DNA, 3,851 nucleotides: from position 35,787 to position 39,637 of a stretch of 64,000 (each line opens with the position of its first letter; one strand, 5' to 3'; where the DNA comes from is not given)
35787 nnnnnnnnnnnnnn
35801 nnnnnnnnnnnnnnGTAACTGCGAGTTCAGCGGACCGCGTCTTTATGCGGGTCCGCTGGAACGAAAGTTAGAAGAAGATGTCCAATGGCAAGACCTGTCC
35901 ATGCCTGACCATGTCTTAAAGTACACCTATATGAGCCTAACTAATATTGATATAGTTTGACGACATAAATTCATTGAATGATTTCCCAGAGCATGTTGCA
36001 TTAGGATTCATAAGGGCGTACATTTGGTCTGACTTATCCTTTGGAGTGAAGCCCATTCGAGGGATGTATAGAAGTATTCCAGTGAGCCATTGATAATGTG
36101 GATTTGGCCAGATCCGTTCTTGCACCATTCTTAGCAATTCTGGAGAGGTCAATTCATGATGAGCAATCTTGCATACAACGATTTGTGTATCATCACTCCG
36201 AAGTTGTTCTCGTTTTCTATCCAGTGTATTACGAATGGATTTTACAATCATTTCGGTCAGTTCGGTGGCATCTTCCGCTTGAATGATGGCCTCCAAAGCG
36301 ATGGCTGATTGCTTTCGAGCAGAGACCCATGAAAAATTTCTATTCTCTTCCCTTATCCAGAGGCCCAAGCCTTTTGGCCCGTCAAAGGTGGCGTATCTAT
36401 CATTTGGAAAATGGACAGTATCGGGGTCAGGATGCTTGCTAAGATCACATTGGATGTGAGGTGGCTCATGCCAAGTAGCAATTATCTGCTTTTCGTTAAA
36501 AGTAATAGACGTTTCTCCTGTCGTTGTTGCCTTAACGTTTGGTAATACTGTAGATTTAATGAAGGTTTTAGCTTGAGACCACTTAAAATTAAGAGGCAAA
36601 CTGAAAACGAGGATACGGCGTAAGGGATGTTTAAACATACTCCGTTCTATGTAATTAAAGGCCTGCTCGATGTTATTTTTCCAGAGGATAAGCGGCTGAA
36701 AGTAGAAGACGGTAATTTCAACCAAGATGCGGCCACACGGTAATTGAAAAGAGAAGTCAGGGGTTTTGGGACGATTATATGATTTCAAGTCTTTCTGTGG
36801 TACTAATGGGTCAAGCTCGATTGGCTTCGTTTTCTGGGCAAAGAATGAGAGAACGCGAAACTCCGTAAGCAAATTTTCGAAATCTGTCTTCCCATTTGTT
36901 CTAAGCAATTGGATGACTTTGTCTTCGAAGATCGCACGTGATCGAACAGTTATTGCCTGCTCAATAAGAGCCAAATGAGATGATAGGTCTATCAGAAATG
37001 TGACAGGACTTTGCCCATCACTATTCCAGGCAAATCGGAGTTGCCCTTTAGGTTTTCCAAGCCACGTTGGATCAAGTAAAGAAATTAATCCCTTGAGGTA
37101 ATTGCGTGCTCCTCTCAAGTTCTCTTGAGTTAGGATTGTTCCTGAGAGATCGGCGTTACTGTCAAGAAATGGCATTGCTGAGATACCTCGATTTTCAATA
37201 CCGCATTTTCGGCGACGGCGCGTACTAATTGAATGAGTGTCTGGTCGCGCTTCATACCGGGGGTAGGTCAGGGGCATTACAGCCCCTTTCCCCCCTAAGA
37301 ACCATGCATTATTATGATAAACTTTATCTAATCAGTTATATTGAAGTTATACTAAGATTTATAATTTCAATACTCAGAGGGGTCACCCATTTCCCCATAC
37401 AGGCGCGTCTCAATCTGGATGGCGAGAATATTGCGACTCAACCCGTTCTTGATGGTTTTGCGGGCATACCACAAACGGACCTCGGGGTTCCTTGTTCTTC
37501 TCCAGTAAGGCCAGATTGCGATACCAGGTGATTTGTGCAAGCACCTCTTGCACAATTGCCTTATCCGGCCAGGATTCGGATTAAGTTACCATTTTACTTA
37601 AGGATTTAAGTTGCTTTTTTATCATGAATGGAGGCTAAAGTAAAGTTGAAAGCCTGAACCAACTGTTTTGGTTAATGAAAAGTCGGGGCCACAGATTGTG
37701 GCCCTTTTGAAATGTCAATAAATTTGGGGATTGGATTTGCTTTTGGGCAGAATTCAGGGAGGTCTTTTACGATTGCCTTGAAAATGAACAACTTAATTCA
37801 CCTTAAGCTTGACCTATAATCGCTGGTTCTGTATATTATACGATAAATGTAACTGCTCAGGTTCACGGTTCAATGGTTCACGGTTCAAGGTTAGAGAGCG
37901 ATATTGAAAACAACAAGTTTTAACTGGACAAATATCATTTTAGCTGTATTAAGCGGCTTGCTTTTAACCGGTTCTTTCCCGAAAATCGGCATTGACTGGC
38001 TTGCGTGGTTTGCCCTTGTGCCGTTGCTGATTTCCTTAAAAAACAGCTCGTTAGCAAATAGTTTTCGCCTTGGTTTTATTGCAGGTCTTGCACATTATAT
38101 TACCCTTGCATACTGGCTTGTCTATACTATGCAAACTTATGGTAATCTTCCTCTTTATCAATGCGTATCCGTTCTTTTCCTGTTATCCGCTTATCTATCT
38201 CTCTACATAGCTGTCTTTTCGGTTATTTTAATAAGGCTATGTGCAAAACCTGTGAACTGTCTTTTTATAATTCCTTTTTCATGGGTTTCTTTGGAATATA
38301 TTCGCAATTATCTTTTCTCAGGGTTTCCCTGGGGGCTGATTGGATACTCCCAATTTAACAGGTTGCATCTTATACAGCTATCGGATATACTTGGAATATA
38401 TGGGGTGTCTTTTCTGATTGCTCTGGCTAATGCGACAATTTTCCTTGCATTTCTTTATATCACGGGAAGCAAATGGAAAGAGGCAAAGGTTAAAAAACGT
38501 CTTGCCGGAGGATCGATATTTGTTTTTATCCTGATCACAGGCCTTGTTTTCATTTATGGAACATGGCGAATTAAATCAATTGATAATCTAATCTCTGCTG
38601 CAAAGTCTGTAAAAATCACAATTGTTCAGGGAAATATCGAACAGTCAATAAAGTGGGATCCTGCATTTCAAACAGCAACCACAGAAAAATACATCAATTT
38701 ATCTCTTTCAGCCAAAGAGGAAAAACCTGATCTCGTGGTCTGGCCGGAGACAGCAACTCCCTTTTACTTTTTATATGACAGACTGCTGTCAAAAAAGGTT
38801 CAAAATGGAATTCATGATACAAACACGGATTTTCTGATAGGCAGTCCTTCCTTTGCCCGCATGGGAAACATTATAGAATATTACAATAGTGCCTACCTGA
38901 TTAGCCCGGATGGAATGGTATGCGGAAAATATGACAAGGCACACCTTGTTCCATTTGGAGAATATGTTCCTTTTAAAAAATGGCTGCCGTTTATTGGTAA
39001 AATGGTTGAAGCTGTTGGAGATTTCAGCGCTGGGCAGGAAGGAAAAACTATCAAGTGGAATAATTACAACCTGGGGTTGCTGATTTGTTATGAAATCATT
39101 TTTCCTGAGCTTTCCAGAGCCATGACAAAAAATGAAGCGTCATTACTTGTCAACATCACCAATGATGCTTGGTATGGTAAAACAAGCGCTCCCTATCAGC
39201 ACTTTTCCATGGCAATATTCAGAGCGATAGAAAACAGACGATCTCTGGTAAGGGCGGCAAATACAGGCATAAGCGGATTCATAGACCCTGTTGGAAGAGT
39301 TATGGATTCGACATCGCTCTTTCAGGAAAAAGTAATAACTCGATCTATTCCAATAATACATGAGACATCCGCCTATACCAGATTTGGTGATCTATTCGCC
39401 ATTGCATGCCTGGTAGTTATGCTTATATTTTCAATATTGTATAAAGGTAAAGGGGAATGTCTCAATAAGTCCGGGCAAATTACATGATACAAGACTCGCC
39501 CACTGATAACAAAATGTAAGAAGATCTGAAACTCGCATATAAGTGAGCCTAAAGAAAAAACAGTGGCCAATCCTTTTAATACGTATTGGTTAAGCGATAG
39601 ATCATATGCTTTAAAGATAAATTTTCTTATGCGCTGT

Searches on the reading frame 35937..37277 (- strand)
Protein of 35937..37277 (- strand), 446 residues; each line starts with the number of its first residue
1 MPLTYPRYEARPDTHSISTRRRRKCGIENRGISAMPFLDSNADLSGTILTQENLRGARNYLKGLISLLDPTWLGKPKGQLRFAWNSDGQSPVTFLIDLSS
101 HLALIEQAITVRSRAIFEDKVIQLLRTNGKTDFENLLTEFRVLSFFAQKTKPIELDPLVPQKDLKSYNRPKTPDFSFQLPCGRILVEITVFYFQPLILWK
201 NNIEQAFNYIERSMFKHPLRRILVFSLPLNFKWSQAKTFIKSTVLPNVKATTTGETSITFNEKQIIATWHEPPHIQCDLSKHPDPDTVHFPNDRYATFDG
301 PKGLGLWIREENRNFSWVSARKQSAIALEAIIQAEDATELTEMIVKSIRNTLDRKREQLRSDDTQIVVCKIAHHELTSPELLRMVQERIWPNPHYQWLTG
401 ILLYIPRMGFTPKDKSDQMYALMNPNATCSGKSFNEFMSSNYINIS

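Call 6: search_protein_families(library=pfam, proteins=[window:35937-37277:-], max_evalue=0.01)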
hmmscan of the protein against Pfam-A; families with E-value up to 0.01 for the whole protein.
window:35937-37277:- (446 aa): 0 families

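Call 62: search_protein_families(library=padloc, proteins=[window:35937-37277:-], max_evalue=0.001)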
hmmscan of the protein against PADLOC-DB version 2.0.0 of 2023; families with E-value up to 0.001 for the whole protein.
window:35937-37277:- (446 aa): 0 families

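Call 70: search_solved_structures(query=window:35937-37277:-, max_evalue=1)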
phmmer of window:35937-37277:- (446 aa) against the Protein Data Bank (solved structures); distinct sequences matched with E-value up to 1: 0.

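Call 71: search_protein_families(library=ncbifam, proteins=[window:35937-37277:-], max_evalue=0.01)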
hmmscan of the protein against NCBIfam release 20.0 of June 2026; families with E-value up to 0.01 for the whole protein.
window:35937-37277:- (446 aa): 0 families

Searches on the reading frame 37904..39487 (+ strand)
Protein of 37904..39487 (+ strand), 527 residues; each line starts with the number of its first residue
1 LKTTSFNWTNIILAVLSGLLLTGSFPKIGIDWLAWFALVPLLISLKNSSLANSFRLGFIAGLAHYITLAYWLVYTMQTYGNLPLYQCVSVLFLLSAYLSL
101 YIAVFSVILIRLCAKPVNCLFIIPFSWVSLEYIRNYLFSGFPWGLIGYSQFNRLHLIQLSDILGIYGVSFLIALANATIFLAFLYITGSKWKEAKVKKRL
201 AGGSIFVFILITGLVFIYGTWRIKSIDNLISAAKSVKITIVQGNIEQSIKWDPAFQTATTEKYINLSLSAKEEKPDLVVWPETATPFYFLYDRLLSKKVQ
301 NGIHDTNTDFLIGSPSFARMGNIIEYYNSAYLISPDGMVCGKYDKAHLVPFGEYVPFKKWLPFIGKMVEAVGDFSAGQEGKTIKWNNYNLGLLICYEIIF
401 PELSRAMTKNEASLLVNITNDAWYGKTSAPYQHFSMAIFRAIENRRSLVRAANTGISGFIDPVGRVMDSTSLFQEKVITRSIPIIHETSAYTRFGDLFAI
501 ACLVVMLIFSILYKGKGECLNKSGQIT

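Call 6: search_protein_families(library=pfam, proteins=[window:37904-39487:+], max_evalue=0.01)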
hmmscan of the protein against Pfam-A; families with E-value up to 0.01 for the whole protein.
window:37904-39487:+ (527 aa): 2 families
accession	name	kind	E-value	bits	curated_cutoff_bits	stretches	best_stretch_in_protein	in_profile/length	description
PF20154.4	LNT_N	-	1.2e-40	139.7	27.1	1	17-177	1-158/159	Apolipoprotein N-acyltransferase N-terminal domain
PF00795.27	CN_hydrolase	-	5e-36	124.8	23.2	1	237-483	1-247/256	Carbon-nitrogen hydrolase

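Call 75: find_encoding_contigs(protein=window:37904-39487:+, flank=10000, max_places=8)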
Protein window:37904-39487:+ (527 aa): no gene with exactly this product is on record in the collection.

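Call 77: find_homologous_proteins(query=window:37904-39487:+, max_evalue=1e-150)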
Query window:37904-39487:+ (527 aa): 1677 proteins with E <= 1e-150 among 8000 candidates; the best 120 are listed.
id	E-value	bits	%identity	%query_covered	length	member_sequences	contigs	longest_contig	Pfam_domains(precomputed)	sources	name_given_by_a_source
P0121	0.0e+0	1079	91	100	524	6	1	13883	PF20154.5,PF00795.28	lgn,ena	-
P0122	0.0e+0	1074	90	99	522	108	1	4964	PF20154.5,PF00795.28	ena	-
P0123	0.0e+0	1047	89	98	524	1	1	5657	PF20154.5,PF00795.28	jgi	-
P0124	0.0e+0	1040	88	100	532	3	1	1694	PF20154.5,PF00795.28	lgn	-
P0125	2.0e-296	1002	86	97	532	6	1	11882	PF20154.5,PF00795.28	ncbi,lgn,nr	ncbi:MAG: apolipoprotein N-acyltransferase [Deltaproteobacteria bacterium]|nr:apolipoprotein N-acylt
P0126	2.1e-290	982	82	99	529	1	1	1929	PF20154.5,PF00795.28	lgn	-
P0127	1.3e-289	979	84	95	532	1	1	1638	PF20154.5,PF00795.28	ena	-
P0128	5.1e-288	974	82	99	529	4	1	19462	PF20154.5,PF00795.28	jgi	-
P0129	2.9e-286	968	89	91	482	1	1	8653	PF20154.5,PF00795.28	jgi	-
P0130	3.6e-256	869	87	83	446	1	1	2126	PF20154.5,PF00795.28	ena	-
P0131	2.8e-241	820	70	98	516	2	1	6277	PF20154.5,PF00795.28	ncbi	-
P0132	5.3e-240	816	69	98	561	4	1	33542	PF20154.5,PF00795.28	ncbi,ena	-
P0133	4.6e-239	813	69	96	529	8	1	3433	PF20154.5,PF00795.28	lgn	-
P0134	2.3e-233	794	67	98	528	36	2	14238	PF20154.5,PF00795.28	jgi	-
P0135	2.8e-232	790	67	96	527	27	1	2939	PF20154.5,PF00795.28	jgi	-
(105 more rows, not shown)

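Call 78: find_encoding_contigs(protein=P0121, flank=10000, max_places=5)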
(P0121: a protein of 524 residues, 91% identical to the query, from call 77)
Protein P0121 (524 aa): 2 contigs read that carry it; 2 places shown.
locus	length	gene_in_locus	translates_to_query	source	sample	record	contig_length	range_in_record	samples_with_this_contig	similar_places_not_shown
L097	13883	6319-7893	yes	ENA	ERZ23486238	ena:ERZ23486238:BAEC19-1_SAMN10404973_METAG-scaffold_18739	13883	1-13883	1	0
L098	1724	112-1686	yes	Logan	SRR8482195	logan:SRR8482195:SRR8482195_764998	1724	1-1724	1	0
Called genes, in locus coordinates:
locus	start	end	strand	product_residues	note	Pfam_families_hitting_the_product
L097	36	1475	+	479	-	PF01139:RtcB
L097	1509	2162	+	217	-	PF05175:MTS, PF10294:Methyltransf_16, PF13489:Methyltransf_23 (weak), PF13847:Methyltransf_31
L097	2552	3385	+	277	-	PF02673:BacA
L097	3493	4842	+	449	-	PF02878:PGM_PMM_I, PF02879:PGM_PMM_II, PF02880:PGM_PMM_III, PF00408:PGM_PMM_IV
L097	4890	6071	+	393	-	PF05977:MFS_3, PF07690:MFS_1, PF12832:MFS_1_like, PF00083:Sugar_tr, PF12832:MFS_1_like, PF07690:MFS_1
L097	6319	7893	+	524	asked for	PF20154:LNT_N, PF00795:CN_hydrolase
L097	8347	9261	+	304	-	PF03462:PCRF, PF00472:RF-1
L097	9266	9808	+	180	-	PF01966:HD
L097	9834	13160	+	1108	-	PF13510:Fer2_4, PF14691:Fer4_20, PF07992:Pyr_redox_2, PF13450:NAD_binding_8, PF14697:Fer4_21, PF12838:Fer4_7, PF04879:Molybdop_Fe4S4, PF00384:Molybdopterin, +8 more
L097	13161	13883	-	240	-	?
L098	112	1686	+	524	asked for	PF20154:LNT_N, PF00795:CN_hydrolase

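Call 79: find_encoding_contigs(protein=P0128, flank=10000, max_places=3)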
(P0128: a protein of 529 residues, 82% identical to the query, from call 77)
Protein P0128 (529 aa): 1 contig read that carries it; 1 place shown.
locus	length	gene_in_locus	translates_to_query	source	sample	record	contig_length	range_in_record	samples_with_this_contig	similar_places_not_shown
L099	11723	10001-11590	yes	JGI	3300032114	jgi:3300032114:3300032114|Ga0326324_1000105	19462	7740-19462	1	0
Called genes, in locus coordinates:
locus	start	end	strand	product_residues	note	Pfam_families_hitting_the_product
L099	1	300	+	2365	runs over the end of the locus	PF00109:ketoacyl-synt, PF02801:Ketoacyl-synt_C, PF16197:KAsynt_C_assoc (weak), PF00109:ketoacyl-synt, PF02801:Ketoacyl-synt_C, PF00698:Acyl_transf_1 (faint), PF07977:FabA, PF07977:FabA, +1 more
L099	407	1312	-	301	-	PF00590:TP_methylase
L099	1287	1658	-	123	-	PF08378:NERD (weak), PF01939:NucS_C (weak), PF02021:UPF0102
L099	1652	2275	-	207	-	PF01351:RNase_HII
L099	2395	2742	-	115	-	PF01245:Ribosomal_L19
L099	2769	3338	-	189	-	PF09936:Methyltrn_RNA_4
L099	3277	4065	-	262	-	PF01746:tRNA_m1G_MT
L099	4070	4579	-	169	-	PF01782:RimM, PF05239:PRC, PF24986:PRC_RimM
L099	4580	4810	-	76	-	PF13083:KH_KhpA-B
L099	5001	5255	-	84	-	PF00886:Ribosomal_S16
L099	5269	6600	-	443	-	PF02881:SRP54_N, PF00448:SRP54, PF02978:SRP_SPB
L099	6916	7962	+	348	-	PF21016:RlmN_N, PF04055:Radical_SAM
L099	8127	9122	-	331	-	PF02568:ThiI, PF05670:NFACT-R_1 (weak), PF18297:NFACT-R_2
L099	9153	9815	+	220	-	PF00730:HhH-GPD, PF00633:HHH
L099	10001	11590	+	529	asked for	PF20154:LNT_N, PF00795:CN_hydrolase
